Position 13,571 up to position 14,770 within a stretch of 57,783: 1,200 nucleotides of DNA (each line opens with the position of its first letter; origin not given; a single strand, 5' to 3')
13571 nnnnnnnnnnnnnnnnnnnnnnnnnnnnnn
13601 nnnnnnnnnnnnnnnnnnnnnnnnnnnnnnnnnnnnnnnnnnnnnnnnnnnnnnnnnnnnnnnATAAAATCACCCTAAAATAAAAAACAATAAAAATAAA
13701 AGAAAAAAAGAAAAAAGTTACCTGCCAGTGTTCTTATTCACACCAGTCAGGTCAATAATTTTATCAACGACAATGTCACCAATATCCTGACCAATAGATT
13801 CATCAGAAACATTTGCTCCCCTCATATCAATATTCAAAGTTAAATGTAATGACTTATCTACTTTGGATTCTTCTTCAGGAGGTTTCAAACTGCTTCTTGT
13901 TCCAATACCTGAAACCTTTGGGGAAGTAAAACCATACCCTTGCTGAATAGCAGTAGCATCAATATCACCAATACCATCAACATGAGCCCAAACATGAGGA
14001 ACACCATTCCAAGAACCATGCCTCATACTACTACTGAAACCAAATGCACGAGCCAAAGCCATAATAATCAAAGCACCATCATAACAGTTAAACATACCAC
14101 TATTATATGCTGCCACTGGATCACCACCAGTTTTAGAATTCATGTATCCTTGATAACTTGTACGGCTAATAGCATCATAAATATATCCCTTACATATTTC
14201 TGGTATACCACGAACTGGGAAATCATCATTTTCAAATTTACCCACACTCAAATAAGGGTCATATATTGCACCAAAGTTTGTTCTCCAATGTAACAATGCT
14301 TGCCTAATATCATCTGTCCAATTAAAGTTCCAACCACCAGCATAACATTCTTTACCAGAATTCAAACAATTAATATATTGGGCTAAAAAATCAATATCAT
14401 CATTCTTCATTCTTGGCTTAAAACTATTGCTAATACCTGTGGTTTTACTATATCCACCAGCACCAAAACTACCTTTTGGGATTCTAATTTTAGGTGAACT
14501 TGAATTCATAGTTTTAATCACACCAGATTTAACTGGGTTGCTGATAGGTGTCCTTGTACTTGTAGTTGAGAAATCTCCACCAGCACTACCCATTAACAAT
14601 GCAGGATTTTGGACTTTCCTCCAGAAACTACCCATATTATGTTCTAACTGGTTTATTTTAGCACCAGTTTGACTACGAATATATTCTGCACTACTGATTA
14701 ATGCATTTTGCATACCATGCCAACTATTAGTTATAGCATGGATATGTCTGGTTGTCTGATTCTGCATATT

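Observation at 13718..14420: Tape measure protein carries a C-terminal transglutaminase-like (Cys-His-Asp) domain, candidate virion-borne pseudomurein-cutting enzyme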

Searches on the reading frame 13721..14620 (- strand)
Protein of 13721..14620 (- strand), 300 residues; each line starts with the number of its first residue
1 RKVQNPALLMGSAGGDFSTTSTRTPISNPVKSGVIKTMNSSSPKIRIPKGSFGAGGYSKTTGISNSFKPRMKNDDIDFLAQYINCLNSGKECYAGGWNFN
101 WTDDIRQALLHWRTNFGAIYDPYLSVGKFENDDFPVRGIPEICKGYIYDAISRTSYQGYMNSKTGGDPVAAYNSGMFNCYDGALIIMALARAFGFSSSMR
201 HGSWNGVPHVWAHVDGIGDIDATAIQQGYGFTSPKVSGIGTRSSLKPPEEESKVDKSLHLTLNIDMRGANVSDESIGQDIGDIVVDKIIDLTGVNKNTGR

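Call 5: search_protein_families(library=pfam, proteins=[window:13721-14620:-], max_evalue=10)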
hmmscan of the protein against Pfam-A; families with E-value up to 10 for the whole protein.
window:13721-14620:- (300 aa): 1 family
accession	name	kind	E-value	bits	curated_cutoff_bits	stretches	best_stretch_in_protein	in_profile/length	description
PF01841.26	Transglut_core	-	0.013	16.2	23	1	148-214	22-96/108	Transglutaminase-like superfamily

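Call 6: search_protein_families(library=phrogs, proteins=[window:13721-14620:-], max_evalue=1)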
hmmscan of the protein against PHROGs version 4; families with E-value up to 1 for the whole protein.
window:13721-14620:- (300 aa): 1 family
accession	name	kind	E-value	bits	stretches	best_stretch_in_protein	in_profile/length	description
phrog_38386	-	unknown function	5.1e-14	51.4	1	152-237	1503-1587/1703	-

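Call 7: search_solved_structures(query=window:13721-14620:-, max_evalue=10, show_alignments=3)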
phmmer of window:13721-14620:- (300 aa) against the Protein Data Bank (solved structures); distinct sequences matched with E-value up to 10: 0.

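Call 8: find_homologous_proteins(query=window:13721-14620:-, max_evalue=0.001)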
Query window:13721-14620:- (300 aa): 16 proteins with E <= 0.001 among 936 candidates.
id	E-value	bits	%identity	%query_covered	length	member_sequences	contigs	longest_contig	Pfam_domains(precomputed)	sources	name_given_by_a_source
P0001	2.9e-76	275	48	100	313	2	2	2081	-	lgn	-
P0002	1.5e-70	256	54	80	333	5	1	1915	-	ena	-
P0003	9.5e-70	253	53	74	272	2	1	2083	-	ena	-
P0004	1.5e-67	246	46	100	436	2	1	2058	-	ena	-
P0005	6.9e-66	241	45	100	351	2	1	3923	-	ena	-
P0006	2.5e-62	229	53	68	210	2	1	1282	-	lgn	-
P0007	1.9e-60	223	42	100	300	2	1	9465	-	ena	-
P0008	6.0e-60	221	46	81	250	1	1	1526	-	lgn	-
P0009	1.4e-58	217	45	81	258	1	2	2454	-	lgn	-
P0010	1.8e-53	200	43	74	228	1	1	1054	-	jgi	jgi:hypothetical protein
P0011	2.5e-52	196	43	90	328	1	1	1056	-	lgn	-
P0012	7.9e-52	194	39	100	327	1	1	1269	PF01841.26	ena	-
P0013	9.7e-52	194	39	100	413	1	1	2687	-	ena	-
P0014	5.9e-51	192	44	71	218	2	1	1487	-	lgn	-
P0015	6.6e-42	162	45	63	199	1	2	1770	-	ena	-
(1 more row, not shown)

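Call 12: search_solved_structures(query=A1, max_evalue=10, show_alignments=3)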
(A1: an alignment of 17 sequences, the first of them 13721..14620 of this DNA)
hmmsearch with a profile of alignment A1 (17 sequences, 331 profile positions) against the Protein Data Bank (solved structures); distinct sequences matched with E-value up to 10: 0.

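Call 13: search_protein_families(library=pfam, alignment_id=A1, max_evalue=1)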
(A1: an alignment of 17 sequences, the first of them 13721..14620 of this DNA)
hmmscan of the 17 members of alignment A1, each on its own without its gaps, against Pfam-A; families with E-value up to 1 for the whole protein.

A. member 1, window:13721-14620:- (300 aa): 1 family
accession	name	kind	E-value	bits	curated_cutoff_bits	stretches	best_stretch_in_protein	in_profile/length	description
PF01841.26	Transglut_core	-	0.013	16.2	23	1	148-214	22-96/108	Transglutaminase-like superfamily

B. families by the number of members that match (of 17 scanned): 11 families
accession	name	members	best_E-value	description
PF01841.26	Transglut_core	10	2e-05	Transglutaminase-like superfamily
PF07464.16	ApoLp-III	2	0.039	Apolipophorin-III precursor (apoLp-III)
PF08702.15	Fib_alpha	1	0.0034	Fibrinogen alpha/beta chain family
PF05478.16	Prominin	1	0.067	Prominin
PF12408.13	DUF3666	1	0.068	Ribose-5-phosphate isomerase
PF25228.1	Lips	1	0.069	Lips protein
PF01442.23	Apolipoprotein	1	0.21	Apolipoprotein A1/A4/E domain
PF04513.17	Baculo_PEP_C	1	0.22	Baculovirus polyhedron envelope protein, PEP, C terminus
PF10824.14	T7SS_ESX_EspC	1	0.22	Excreted virulence factor EspC, type VII ESX diderm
PF23790.1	Kyano_Gp96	1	0.56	Kyanoviridae Gp96 protein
PF09718.15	Tape_meas_lam_C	1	0.58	Lambda phage tail tape-measure protein (Tape_meas_lam_C)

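Call 23: predict_structure(alignment_id=A1)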
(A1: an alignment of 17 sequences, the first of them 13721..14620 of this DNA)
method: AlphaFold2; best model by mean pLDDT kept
length: 300 residues; sequences in the alignment: 17
mean_pLDDT: 64.8   pTM: 0.48
mean pLDDT of the five models: 64.8, 64.7, 63.3, 61.7, 59.7
residues with pLDDT >= 90: 53; 70-90: 95; 50-70: 65; < 50: 87
segments of 3 or more residues with pLDDT < 50: 13-72, 94-99, 239-257
pLDDT, mean of each block of 10 residues (from residue 1): 68 37 32 31 32 28 35 57 66 49 71 69 71 77 90 84 81 90 94 91 87 93 92 72 34 43 59 71 77 65
secondary structure, 60 per line:
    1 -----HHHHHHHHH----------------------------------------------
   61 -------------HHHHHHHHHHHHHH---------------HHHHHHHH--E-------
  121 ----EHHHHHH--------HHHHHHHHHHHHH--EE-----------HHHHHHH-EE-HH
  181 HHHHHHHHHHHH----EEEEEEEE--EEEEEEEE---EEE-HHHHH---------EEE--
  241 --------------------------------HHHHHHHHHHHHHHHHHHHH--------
elements in order: H6-14 H74-87 H103-110 H126-131 H140-152 H168-174 H179-192 E197-204 E207-214 E218-220 H222-226 E236-238 H273-292

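Call 27: fold_search(model_id=the predicted structure, library=pdb)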
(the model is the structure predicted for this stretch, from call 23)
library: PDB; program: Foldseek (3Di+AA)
matches with E <= 10: 250; with E <= 0.001: 3
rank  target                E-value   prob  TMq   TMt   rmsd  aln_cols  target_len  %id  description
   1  4xz7_B                3.1e-04  1.00  0.23  0.19  19.8       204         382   16  Crystal structure of a TGase (released 2015-06-24)
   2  3isr_A                4.4e-04  1.00  0.25  0.26  14.5       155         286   17  The Crystal Structure of a Putative Cysteine Protease from Cytophaga hutchinsonii to 1.9A (released 2009-09-08)
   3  4xz7_A                9.6e-04  1.00  0.23  0.19  17.3       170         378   18  Crystal structure of a TGase (released 2015-06-24)
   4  3isr_B                1.0e-03  1.00  0.25  0.26  12.9       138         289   17  The Crystal Structure of a Putative Cysteine Protease from Cytophaga hutchinsonii to 1.9A (released 2009-09-08)
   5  3isr_C                1.2e-03  1.00  0.25  0.26  13.2       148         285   18  The Crystal Structure of a Putative Cysteine Protease from Cytophaga hutchinsonii to 1.9A (released 2009-09-08)
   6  8z4f_B                1.3e-03  1.00  0.29  0.37  16.8       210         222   14  Pseudomurein Endoisopeptidases PeiP (released 2024-10-30)
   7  9y6s_8G               1.8e-03  1.00  0.23  0.12   6.5       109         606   16  96-nm repeat of the Leishmania tarentolae doublet microtubule (released 2025-12-17)
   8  8z4f_A                1.9e-03  1.00  0.28  0.28  18.1       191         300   14  Pseudomurein Endoisopeptidases PeiP (released 2024-10-30)
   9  9crn                  4.2e-03  1.00  0.25  0.21   3.4       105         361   17  Crystal structure of Streptococcus pyogenes TglA (released 2024-08-14)
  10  8jx4_D                5.3e-03  1.00  0.27  0.49   3.5       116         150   15  Structure of the catalytic domain of pseudomurein endo-isopeptidases PeiW (released 2024-10-09)
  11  8jx4_B                5.6e-03  1.00  0.24  0.45   7.1       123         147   15  Structure of the catalytic domain of pseudomurein endo-isopeptidases PeiW (released 2024-10-09)
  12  8jx4_A                1.3e-02  1.00  0.24  0.45   3.2        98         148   17  Structure of the catalytic domain of pseudomurein endo-isopeptidases PeiW (released 2024-10-09)
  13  4fgq_A                1.4e-02  0.99  0.25  0.40  10.6       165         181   11  Legionella pneumophila LapG (released 2012-06-20)
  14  4fgp_A                1.4e-02  0.98  0.25  0.38  10.4       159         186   11  Legionella pneumophila LapG (EGTA-treated) (released 2012-06-20)
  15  4fgp_B                1.4e-02  0.97  0.25  0.38  10.2       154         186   11  Legionella pneumophila LapG (EGTA-treated) (released 2012-06-20)
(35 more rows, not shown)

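Call 28: search_protein_representatives(alignment_id=A1)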
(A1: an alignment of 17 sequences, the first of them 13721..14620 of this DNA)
Query: 17 sequences, 331 profile positions. Proteins with E-value up to 0.001 (for the whole library): 351; up to 1e-10: 270; up to 1e-30: 98. The best 150 are listed.
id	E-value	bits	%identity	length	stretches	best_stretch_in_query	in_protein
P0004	8.3e-140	482.3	-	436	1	1-330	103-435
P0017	5.6e-136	469.7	-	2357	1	1-331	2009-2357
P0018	9.7e-134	462.3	-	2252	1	1-331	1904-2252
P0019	4.1e-132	457.0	-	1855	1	1-330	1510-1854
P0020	8.0e-132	456.0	-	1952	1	1-331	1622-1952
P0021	1.5e-130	451.9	-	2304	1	1-331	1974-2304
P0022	2.6e-130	451.0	-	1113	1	1-331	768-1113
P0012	5.8e-128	443.4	-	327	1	1-331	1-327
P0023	4.2e-126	437.2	-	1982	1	1-331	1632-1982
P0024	3.0e-125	434.4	-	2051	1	1-331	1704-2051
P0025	5.2e-125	433.6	-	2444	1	1-330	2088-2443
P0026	6.4e-125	433.4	-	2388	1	1-330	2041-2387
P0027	3.8e-124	430.8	-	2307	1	1-331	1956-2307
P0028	5.2e-124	430.4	-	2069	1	1-330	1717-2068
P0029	7.9e-124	429.8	-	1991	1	1-330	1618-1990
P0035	5.5e-119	413.8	-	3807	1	1-331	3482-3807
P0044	7.9e-114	396.9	-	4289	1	1-330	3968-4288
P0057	1.1e-96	340.5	-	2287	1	1-306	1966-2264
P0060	2.8e-90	319.5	-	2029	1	1-324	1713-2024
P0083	3.3e-44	168.1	-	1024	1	2-293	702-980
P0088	7.9e-41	157.0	-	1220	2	120-277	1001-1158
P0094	1.9e-35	139.3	-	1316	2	120-290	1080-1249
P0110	1.0e-30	123.7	-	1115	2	122-312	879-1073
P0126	5.5e-28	114.7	-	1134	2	121-264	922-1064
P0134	8.2e-27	110.9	-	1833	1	5-322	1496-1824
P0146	1.7e-25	106.6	-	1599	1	11-326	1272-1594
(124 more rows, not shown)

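Call 43: find_related_loci(query=A1, collection=genome_contigs, flank=3000)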
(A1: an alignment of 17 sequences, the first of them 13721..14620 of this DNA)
Query A1 (300 aa) in genome_contigs; peptide patterns used: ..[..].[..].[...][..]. (x = any residue, [..] = any of these).
14 stretches matched a pattern; 1 encode a relative of the query (tblastn E <= 1e-3); 1 distinct loci.
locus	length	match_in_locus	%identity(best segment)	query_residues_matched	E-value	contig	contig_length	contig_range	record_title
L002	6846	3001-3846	47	1-300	6e-82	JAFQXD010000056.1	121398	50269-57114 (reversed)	MAG: Methanobrevibacter sp. isolate RGIG2231 Goat_Duodenum-1__c845, whole genome shotgun sequence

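Call 73: fold_search(model_id=the predicted structure, library=viral)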
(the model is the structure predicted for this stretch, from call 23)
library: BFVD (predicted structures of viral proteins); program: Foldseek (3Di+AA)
matches with E <= 10: 41; with E <= 0.001: 3
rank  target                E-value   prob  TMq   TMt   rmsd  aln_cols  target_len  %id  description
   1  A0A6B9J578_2          2.4e-13  1.00  0.41  0.18  22.0       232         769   28  (no name in the UniProt tables at hand)
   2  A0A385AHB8            4.8e-11  1.00  0.35  0.09  16.3       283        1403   25  Prominin [Methanobacterium virus Drs3]
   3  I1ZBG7                6.6e-04  1.00  0.26  0.26  21.4       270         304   13  (no name in the UniProt tables at hand)
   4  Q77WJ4                2.6e-03  1.00  0.28  0.28  13.0       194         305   13  Pseudomurein endoisopeptidase [Methanobacterium phage psiM2]
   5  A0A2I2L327            2.7e-03  0.99  0.24  0.10  14.9       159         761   12  Arylamine N-acetyltransferase [Orpheovirus IHUMI-LCC2]
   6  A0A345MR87            1.3e-02  0.96  0.26  0.16  19.4       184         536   12  (no name in the UniProt tables at hand)
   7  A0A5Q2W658            2.8e-02  0.99  0.23  0.12   5.1       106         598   14  (no name in the UniProt tables at hand)
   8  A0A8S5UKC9            6.7e-02  0.38  0.23  0.19  26.0       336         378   15  Ethylene-responsive protein kinase [Myoviridae sp. ctTrm2]
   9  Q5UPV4                8.0e-02  0.97  0.23  0.32   4.7       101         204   10  Uncharacterized acetyltransferase L280 [Acanthamoeba polyphaga mimivirus]
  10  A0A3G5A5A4            1.5e-01  0.66  0.25  0.26  18.3       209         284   10  Acetyltransferase [Homavirus sp.]
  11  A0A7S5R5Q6            5.6e-01  0.28  0.12  0.31   4.1        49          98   26  (no name in the UniProt tables at hand)
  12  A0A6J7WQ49            1.2e+00  0.02  0.10  0.13  14.6       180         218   14  Uncharacterized protein [uncultured Caudovirales phage]
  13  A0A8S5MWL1            1.2e+00  0.01  0.08  0.10  14.6       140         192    8  Uncharacterized protein [Myoviridae sp. ct3wi9]
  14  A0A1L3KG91            1.4e+00  0.03  0.09  0.09  24.9       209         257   12  (no name in the UniProt tables at hand)
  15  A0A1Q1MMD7            1.4e+00  0.11  0.10  0.07  17.8       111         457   15  Hemagglutinin (Fragment) [Steelhead trout orthomyxovirus-1]
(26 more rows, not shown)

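Call 75: search_protein_families(library=pfam, proteins=[P0088, P0126, P0146, P0134, P0110, P0094, P0083], max_evalue=0.01)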
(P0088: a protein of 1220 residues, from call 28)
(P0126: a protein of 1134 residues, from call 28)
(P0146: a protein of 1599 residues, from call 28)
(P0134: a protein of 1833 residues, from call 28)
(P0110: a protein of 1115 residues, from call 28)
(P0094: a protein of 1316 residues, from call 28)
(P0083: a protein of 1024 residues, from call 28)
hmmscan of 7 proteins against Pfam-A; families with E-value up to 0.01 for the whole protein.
P0088 (1220 aa): 1 family
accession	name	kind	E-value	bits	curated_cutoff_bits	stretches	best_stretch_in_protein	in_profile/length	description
PF01841.26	Transglut_core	-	1.9e-06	28.5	23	1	1069-1118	30-81/108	Transglutaminase-like superfamily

P0126 (1134 aa): 3 families
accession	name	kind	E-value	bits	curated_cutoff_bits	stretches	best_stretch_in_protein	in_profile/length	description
PF01841.26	Transglut_core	-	0.00032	21.4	23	1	978-1037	20-81/108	Transglutaminase-like superfamily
PF09602.15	PhaP_Bmeg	-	0.0013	19.1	28.3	0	230-296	35-102/168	Polyhydroxyalkanoic acid inclusion protein (PhaP_Bmeg)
PF09718.15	Tape_meas_lam_C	-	0.0073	16.8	23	0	781-817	17-53/76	Lambda phage tail tape-measure protein (Tape_meas_lam_C)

P0146 (1599 aa): 2 families
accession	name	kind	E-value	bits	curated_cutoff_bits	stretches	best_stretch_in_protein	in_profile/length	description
PF07889.17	DUF1664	-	0.0004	20.8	34.6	1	145-224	45-121/124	Protein of unknown function (DUF1664)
PF19220.6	Rod_CreS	-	0.0046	16.5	100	1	121-234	7-120/359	Crescentin, rod domain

P0134 (1833 aa): 5 families
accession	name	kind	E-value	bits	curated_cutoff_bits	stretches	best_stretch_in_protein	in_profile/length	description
PF04108.17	ATG17_like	-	5.4e-06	26.6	43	1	6-306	53-274/355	Autophagy protein ATG17-like domain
PF04513.17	Baculo_PEP_C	-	0.00024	21.6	38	1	104-207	34-137/140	Baculovirus polyhedron envelope protein, PEP, C terminus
PF20379.3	DUF6674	-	0.00092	19.3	28.5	1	119-215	7-96/251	Family of unknown function (DUF6674)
PF06013.18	WXG100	-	0.0014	19.3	27.3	0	146-222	7-81/86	Proteins of 100 residues with WXG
PF19220.6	Rod_CreS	-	0.0094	15.5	100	1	133-221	10-98/359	Crescentin, rod domain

P0110 (1115 aa): 1 family
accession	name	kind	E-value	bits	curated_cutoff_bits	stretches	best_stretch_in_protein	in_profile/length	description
PF06791.18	TMP_2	-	0.0016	18.6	30.2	1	119-208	87-176/208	Prophage tail length tape measure protein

P0094 (1316 aa): 1 family
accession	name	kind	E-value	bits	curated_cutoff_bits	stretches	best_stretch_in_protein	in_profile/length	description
PF01841.26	Transglut_core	-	4.1e-05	24.3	23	1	1135-1195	19-81/108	Transglutaminase-like superfamily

P0083 (1024 aa): 0 families

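Call 81: find_encoding_contigs(protein=P0018, flank=2000, max_places=4)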
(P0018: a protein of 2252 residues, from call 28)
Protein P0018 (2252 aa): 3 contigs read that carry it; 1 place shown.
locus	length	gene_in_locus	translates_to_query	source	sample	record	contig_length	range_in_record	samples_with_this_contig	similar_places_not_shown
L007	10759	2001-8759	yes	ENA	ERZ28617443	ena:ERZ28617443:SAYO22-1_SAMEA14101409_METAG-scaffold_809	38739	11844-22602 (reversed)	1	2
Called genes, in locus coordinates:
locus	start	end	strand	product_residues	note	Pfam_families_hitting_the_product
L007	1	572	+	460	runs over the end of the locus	PF13620:CarboxypepD_reg (weak)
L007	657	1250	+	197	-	-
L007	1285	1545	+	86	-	-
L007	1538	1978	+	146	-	-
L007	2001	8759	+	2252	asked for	-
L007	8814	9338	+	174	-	-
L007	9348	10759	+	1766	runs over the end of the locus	PF16640:Big_3_5 (faint)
